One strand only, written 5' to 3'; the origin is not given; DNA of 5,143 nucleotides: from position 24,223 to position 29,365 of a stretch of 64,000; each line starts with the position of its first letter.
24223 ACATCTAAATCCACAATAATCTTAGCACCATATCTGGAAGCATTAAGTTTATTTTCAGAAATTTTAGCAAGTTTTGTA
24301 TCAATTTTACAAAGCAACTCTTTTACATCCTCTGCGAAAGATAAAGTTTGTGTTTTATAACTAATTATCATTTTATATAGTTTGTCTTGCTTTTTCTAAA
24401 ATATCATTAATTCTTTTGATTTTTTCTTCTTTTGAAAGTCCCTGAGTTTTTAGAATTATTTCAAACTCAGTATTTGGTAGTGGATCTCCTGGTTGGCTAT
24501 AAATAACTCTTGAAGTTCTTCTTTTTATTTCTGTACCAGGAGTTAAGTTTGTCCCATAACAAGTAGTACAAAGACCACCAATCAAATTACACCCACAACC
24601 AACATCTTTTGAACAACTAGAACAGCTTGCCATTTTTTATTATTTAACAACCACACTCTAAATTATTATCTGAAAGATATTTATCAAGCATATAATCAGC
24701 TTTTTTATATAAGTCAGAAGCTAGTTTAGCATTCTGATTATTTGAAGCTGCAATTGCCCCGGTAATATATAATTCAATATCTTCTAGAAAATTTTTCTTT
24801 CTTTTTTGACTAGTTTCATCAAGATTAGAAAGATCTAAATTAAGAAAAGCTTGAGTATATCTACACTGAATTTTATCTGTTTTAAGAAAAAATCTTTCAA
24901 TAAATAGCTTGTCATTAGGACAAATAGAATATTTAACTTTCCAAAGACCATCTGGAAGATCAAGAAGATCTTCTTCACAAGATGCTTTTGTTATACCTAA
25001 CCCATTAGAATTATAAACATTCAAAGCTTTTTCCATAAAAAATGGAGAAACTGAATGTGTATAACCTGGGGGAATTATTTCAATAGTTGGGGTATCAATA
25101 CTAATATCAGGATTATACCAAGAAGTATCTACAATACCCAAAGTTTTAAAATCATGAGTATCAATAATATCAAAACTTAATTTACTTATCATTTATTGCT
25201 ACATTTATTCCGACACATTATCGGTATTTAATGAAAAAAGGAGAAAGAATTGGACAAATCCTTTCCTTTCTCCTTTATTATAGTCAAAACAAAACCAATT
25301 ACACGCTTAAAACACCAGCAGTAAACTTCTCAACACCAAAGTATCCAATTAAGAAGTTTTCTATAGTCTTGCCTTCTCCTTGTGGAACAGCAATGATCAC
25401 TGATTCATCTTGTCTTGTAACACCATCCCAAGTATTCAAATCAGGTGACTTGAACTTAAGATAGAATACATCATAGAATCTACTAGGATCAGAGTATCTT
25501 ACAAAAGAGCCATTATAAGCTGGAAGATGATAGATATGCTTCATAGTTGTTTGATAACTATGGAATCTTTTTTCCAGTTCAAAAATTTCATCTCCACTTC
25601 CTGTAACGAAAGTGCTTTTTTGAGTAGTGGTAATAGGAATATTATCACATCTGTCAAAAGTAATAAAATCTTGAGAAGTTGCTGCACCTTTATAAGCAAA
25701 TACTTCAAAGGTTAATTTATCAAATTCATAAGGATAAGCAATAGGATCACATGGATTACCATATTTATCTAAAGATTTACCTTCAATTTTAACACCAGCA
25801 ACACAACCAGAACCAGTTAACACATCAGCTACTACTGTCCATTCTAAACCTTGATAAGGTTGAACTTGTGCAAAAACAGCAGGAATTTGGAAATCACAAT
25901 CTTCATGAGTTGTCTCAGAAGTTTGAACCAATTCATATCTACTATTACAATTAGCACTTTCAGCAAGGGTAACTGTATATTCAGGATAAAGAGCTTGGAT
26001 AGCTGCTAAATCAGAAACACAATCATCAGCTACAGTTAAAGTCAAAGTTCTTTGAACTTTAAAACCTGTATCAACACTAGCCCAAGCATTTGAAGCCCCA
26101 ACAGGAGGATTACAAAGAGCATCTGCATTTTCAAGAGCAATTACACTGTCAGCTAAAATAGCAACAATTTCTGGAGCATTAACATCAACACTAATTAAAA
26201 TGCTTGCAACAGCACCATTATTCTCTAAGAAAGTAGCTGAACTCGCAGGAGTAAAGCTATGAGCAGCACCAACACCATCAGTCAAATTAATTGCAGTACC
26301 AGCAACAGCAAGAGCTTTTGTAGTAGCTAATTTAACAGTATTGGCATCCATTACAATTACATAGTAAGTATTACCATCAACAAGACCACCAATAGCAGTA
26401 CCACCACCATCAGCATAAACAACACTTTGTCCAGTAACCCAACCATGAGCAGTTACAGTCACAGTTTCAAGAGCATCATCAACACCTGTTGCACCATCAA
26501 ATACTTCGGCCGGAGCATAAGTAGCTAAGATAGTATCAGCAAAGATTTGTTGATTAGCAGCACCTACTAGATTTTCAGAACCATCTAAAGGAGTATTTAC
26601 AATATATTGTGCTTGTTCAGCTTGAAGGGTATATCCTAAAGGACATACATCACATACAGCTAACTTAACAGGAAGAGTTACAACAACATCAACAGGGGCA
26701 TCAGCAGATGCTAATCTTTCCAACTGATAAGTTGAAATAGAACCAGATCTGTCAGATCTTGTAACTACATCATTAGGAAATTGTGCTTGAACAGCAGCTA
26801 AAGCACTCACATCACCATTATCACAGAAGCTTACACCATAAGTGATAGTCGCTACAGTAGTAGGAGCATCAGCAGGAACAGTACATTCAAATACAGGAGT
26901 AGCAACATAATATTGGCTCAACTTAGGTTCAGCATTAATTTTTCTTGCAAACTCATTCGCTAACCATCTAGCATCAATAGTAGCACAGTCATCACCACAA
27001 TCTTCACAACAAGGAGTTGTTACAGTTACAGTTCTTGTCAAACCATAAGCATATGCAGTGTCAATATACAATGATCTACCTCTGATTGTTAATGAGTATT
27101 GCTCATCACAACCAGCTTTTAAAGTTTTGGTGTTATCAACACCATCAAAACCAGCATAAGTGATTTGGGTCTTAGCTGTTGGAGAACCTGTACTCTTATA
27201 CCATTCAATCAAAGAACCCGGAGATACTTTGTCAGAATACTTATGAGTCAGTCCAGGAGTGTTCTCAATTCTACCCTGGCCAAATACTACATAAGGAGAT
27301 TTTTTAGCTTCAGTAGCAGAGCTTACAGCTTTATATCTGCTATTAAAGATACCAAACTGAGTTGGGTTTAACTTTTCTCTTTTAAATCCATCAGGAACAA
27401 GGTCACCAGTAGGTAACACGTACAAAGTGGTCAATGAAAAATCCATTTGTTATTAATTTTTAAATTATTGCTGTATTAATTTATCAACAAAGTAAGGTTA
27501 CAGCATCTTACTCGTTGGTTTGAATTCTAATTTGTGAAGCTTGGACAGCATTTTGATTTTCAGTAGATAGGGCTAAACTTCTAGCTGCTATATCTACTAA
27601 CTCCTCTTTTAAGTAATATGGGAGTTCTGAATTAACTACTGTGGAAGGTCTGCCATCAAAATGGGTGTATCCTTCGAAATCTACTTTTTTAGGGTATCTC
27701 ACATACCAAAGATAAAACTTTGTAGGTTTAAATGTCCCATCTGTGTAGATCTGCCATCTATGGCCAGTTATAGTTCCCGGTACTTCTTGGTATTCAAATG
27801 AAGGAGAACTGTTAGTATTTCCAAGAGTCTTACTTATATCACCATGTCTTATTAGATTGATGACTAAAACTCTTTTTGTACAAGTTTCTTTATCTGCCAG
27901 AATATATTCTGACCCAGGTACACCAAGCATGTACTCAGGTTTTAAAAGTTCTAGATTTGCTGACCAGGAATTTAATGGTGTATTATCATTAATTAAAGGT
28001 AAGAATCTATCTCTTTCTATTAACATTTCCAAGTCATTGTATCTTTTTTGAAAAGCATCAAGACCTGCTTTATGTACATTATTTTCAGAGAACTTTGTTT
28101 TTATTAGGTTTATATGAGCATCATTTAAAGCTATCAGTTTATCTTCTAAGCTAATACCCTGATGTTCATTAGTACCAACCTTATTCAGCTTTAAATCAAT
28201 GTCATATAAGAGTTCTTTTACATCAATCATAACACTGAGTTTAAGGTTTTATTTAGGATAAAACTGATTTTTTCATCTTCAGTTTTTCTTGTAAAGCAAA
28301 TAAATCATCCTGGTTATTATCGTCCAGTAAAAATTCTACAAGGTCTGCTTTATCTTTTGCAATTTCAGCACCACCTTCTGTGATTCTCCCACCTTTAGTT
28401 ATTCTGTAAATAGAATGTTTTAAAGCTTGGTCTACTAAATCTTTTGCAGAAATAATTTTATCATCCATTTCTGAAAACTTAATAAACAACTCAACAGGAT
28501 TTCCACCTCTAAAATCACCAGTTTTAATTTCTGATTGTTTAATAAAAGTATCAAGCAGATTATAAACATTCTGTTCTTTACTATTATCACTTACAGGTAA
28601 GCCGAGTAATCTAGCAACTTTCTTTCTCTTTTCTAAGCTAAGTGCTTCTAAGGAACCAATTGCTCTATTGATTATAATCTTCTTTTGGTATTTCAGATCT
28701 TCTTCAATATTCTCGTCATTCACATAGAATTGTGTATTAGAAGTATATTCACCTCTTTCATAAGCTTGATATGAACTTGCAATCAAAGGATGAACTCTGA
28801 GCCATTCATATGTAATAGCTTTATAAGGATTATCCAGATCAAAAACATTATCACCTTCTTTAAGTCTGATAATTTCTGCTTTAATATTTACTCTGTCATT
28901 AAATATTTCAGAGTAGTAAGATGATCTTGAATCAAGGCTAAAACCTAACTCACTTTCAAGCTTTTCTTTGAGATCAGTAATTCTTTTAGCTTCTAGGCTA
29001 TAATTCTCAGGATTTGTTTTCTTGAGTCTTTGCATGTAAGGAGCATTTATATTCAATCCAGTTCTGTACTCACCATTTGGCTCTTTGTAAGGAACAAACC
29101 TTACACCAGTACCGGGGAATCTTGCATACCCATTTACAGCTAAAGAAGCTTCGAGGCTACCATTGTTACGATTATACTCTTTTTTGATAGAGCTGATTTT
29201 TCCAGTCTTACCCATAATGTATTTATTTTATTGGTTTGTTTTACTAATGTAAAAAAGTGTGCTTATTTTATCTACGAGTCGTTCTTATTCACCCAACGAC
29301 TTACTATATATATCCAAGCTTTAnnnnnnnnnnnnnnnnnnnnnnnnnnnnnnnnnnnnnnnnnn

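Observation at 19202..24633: Cluster of small proteins with extremely Cys-dense N-termini inside the tail/structural block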

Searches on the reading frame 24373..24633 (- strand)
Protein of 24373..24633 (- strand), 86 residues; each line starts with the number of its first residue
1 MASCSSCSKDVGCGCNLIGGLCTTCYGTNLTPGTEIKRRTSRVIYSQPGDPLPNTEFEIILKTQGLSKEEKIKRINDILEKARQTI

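Call 5: search_protein_families(library=phrogs, proteins=[window:24373-24633:-], max_evalue=0.01)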
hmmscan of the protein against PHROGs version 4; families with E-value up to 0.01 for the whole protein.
window:24373-24633:- (86 aa): 0 families

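Call 6: search_protein_families(library=pfam, proteins=[window:24373-24633:-], max_evalue=0.01)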
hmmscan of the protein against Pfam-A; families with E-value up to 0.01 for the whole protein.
window:24373-24633:- (86 aa): 0 families

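Call 21: find_homologous_proteins(query=window:24373-24633:-, max_evalue=0.01)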
Query window:24373-24633:- (86 aa): 28 proteins with E <= 0.01 among 28 candidates.
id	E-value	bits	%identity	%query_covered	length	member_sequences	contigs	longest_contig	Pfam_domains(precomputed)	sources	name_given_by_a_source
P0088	3.3e-51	188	100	100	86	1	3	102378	-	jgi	jgi:hypothetical protein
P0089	6.5e-30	120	65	100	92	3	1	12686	-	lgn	-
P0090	1.8e-28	116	65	100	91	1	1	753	-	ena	-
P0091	4.9e-28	114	66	98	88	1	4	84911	-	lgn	-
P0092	8.2e-28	114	65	100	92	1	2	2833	-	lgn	-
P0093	2.3e-27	112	61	100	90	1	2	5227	-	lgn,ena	-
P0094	2.2e-26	109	64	99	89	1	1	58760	-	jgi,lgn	-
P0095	2.8e-26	109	59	99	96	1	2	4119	-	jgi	jgi:hypothetical protein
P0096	2.5e-25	106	61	95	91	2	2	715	-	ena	-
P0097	1.3e-24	103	60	100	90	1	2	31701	-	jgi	jgi:hypothetical protein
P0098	1.2e-23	100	61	97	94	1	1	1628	-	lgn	-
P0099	1.2e-23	100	61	98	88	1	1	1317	-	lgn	-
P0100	4.2e-23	99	58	100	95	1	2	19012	-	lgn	-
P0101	4.4e-23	99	58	94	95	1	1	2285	-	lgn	-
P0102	5.0e-23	98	57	99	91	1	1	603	-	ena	-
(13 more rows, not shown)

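Call 79: search_protein_families(library=pfam, alignment_id=A2, max_evalue=10)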
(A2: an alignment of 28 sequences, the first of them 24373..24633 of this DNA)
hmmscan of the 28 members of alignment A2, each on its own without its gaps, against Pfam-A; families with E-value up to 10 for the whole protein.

A. member 1, window:24373-24633:- (86 aa): 0 families

B. families by the number of members that match (of 28 scanned): 16 families
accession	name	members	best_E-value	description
PF07505.17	DUF5131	7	0.018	Protein of unknown function (DUF5131)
PF25813.1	zf_VAL1_N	4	2.3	VAL1-like, N-terminal zinc finger domain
PF04981.18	NMD3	3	0.0064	NMD3 family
PF20869.2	FAM186A_PQQAQ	1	0.0015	FAM186A, PQQAQ repeat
PF14787.11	zf-CCHC_5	1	0.02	GAG-polyprotein viral zinc-finger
PF02520.22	ANIS5_cation-bd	1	0.036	SXP/RAL-2 family protein Ani s 5-like, metal-binding domain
PF22437.2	DBF4_BRCT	1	0.049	BRCT domain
PF11531.14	CARM1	1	0.064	Coactivator-associated arginine methyltransferase 1 N terminal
PF00676.26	E1_dh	1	0.13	Dehydrogenase E1 component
PF04298.18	Zn_peptidase_2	1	0.13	Putative neutral zinc metallopeptidase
PF05979.17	DUF896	1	0.19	Bacterial protein of unknown function (DUF896)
PF08534.16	Redoxin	1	0.19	Redoxin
PF23768.1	DUF7167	1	0.23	Domain of unknown function (DUF7167)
PF01988.24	VIT1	1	0.25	VIT family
PF15793.11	SHLD2_C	1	0.45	Shieldin complex subunit 2, C-terminal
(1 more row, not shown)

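Call 85: search_protein_representatives(alignment_id=A2)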
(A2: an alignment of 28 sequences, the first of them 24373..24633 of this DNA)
Query: 28 sequences, 93 profile positions. Proteins with E-value up to 0.001 (for the whole library): 132; up to 1e-10: 19; up to 1e-30: 2. The best 132 are listed.
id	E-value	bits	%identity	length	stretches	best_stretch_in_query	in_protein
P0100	1.4e-35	137.5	-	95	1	1-92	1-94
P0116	5.9e-33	129.1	-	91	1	1-92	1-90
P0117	4.5e-29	116.6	-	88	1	1-88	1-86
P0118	5.7e-29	116.3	-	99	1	1-91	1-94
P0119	1.1e-28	115.4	-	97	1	1-91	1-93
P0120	4.5e-27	110.2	-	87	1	1-87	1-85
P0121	5.5e-24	100.4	-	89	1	1-91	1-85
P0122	1.3e-21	92.8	-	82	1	1-87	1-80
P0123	8.6e-21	90.1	-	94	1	1-91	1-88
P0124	1.0e-20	89.8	-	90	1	1-88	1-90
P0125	1.4e-20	89.4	-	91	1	1-91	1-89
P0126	4.0e-18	81.6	-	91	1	1-85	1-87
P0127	1.9e-17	79.4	-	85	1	1-89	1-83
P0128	9.0e-17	77.2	-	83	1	1-92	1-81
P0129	1.7e-14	69.9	-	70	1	1-77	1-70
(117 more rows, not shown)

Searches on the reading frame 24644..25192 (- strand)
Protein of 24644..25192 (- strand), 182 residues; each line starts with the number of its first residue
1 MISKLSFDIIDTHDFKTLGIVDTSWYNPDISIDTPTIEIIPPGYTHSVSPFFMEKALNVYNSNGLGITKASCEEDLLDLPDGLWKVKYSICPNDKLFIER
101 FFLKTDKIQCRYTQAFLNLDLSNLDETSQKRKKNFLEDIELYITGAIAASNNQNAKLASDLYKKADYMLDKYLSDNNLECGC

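Call 7: search_protein_families(library=phrogs, proteins=[window:24644-25192:-], max_evalue=0.001)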
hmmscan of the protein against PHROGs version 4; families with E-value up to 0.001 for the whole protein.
window:24644-25192:- (182 aa): 0 families

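Call 8: search_protein_families(library=pfam, proteins=[window:24644-25192:-], max_evalue=0.001)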
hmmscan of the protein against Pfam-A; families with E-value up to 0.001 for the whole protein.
window:24644-25192:- (182 aa): 0 families

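Call 58: search_solved_structures(query=window:24644-25192:-, max_evalue=1)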
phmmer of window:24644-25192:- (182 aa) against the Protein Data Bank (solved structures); distinct sequences matched with E-value up to 1: 0.

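Call 68: search_protein_families(library=pfam, alignment_id=A4, max_evalue=10)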
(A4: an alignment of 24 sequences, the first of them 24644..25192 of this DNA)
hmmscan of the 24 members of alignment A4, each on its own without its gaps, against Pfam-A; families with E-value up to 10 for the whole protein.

A. member 1, window:24644-25192:- (182 aa): 0 families

B. families by the number of members that match (of 24 scanned): 13 families
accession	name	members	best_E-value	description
PF04176.18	TIP41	3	0.022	TIP41-like family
PF01723.21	Chorion_1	2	0.13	Chorion protein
PF11849.14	DUF3369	1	0.012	Domain of unknown function (DUF3369)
PF20622.4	Big_15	1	0.023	Bacterial Ig domain (Big_16)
PF00521.26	DNA_topoisoIV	1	0.06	DNA gyrase/topoisomerase IV, subunit A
PF22703.2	Cdc6_lid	1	0.077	Cdc6 AAA+ ATPase-type lid domain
PF22815.2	CatAgl_D1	1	0.091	Alpha-1,3-glucanase catalytic domain D1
PF18729.6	HEPN_STY4199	1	0.096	STY4199-like HEPN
PF02569.21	Pantoate_ligase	1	0.12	Pantoate-beta-alanine ligase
PF20547.3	DUF6761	1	0.19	Family of unknown function (DUF6761)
PF05757.16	PsbQ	1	0.33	Oxygen evolving enhancer protein 3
PF01425.27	Amidase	1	0.57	Amidase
PF04212.24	MIT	1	0.78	MIT (microtubule interacting and transport) domain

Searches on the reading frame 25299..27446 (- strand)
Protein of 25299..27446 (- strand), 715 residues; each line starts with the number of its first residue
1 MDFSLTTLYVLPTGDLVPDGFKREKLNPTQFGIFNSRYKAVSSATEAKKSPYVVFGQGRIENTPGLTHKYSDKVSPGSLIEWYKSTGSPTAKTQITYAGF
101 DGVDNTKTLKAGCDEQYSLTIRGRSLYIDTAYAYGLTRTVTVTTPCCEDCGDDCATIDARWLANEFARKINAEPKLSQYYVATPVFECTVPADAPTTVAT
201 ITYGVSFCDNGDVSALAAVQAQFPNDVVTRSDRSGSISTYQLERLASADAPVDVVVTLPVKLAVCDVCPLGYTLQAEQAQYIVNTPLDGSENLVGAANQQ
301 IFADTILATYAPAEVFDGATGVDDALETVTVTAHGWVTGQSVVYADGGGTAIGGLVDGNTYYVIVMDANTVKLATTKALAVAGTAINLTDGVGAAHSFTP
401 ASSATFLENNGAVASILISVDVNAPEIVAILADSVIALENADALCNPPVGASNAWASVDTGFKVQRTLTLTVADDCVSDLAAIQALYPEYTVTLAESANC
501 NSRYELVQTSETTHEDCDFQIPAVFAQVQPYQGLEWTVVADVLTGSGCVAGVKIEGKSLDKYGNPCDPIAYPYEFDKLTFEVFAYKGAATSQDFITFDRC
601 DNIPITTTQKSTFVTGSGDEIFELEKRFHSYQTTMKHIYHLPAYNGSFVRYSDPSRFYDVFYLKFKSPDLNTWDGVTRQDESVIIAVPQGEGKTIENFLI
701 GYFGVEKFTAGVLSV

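Call 7: search_protein_families(library=phrogs, proteins=[window:25299-27446:-], max_evalue=0.001)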
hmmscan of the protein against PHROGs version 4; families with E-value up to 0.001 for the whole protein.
window:25299-27446:- (715 aa): 3 families
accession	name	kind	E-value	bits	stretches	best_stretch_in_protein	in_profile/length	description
phrog_32037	-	unknown function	3.1e-14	53.3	2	433-532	356-459/650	-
phrog_38233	-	tail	6.7e-11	41.8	1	311-390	268-341/896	tail fiber protein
phrog_2885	-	tail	7.4e-10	36.8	1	310-390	1809-1881/4179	baseplate wedge subunit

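Call 8: search_protein_families(library=pfam, proteins=[window:25299-27446:-], max_evalue=0.001)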
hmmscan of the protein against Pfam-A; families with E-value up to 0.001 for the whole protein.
window:25299-27446:- (715 aa): 0 families

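Call 60: search_solved_structures(query=window:25299-27446:-, max_evalue=0.1)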
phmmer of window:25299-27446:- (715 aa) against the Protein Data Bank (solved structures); distinct sequences matched with E-value up to 0.1: 0.

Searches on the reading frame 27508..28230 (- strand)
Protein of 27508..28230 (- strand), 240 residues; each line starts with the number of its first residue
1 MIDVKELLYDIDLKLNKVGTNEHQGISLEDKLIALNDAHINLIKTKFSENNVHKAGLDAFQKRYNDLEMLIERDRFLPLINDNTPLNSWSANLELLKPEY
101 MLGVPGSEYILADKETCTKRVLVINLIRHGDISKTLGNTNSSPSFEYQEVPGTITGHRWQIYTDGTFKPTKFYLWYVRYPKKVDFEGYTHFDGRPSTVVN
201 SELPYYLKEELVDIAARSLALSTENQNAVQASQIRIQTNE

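Call 7: search_protein_families(library=phrogs, proteins=[window:27508-28230:-], max_evalue=0.001)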
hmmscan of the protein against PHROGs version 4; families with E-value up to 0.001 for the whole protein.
window:27508-28230:- (240 aa): 1 family
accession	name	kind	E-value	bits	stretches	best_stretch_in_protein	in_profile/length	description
phrog_15924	-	unknown function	6e-09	36.8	1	3-217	2-211/235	-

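Call 8: search_protein_families(library=pfam, proteins=[window:27508-28230:-], max_evalue=0.001)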
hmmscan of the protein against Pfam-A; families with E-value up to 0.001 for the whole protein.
window:27508-28230:- (240 aa): 0 families

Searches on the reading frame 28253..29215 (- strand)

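Call 7: search_protein_families(library=phrogs, proteins=[window:28253-29215:-], max_evalue=0.001)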
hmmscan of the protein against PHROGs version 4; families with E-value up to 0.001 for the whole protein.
window:28253-29215:- (320 aa): 1 family
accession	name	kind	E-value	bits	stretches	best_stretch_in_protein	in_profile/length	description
phrog_16383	-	unknown function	0.00026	21.5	1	116-303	95-268/278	-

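Call 8: search_protein_families(library=pfam, proteins=[window:28253-29215:-], max_evalue=0.001)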
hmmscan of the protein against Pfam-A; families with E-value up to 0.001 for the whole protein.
window:28253-29215:- (320 aa): 0 families
